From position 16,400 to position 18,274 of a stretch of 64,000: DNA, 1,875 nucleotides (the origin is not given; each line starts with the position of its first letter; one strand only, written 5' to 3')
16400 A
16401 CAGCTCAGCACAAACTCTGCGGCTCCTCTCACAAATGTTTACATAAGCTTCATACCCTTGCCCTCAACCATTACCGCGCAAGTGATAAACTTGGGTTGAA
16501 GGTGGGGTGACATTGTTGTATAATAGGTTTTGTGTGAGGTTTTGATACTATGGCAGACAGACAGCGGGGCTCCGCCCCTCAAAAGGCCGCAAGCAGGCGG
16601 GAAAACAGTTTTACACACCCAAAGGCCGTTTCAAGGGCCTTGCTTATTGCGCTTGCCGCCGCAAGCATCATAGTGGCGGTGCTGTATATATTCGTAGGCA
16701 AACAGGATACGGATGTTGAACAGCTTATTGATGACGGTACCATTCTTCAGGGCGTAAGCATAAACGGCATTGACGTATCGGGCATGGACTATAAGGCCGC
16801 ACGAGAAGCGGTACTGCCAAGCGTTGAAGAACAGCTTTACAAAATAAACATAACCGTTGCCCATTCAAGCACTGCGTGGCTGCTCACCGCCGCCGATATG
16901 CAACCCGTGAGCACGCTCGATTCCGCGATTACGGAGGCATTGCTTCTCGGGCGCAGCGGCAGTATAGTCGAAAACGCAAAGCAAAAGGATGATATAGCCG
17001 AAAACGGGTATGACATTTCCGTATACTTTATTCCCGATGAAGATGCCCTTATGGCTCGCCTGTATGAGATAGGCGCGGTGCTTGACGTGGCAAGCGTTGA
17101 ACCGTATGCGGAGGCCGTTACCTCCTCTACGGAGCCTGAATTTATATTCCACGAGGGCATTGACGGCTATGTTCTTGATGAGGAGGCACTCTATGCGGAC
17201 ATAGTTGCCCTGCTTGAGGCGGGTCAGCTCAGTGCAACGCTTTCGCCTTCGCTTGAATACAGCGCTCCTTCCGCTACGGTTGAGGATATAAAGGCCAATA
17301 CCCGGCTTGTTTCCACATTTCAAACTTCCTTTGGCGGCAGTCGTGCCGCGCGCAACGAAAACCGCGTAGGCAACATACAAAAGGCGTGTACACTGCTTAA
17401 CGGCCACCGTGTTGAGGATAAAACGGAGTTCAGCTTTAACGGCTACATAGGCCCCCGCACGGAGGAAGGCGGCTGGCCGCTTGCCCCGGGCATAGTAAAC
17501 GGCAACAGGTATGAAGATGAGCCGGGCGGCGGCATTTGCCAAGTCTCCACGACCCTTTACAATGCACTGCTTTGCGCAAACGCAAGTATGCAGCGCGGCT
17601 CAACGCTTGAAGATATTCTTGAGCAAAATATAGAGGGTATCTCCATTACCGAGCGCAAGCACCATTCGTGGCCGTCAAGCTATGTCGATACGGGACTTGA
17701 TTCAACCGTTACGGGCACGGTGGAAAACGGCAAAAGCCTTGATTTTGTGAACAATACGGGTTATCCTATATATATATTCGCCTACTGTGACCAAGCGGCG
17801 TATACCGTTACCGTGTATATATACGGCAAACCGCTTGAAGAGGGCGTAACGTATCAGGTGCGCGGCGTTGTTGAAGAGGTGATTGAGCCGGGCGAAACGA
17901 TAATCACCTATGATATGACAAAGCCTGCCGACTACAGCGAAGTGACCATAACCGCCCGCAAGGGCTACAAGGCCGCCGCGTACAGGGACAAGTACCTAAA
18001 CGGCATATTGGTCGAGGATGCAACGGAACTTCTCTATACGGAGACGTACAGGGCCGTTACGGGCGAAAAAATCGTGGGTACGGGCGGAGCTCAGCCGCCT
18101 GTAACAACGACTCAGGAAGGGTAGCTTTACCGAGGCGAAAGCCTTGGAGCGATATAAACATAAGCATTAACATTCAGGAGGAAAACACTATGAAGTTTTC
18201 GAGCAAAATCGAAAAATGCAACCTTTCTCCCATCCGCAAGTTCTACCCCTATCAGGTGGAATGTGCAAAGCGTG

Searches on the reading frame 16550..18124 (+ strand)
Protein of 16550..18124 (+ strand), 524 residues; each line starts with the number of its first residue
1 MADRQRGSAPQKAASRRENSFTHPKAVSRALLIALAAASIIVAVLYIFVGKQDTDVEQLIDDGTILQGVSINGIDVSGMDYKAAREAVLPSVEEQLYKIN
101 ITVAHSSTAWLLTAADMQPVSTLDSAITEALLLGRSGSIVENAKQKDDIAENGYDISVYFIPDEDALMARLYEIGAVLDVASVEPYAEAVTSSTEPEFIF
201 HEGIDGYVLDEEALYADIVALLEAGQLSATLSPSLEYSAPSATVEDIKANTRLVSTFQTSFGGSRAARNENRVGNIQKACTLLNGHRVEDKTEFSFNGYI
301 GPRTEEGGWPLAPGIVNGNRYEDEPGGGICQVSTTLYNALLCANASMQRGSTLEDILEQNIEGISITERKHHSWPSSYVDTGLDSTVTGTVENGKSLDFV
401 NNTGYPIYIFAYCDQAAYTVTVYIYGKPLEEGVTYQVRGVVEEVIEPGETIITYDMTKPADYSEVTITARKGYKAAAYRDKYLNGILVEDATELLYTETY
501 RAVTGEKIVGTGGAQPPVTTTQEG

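Call 21: search_protein_families(library=pfam, max_evalue=0.001, proteins=[window:16550-18124:+])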
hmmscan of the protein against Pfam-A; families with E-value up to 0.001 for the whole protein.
window:16550-18124:+ (524 aa): 2 families
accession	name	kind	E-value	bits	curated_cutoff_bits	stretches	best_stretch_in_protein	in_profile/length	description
PF04294.18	VanW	-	1.1e-33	115.9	27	2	271-346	1-75/130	VanW like protein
PF12229.13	PG_binding_4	-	0.00033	21.3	22.1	1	110-226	1-112/117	Putative peptidoglycan binding domain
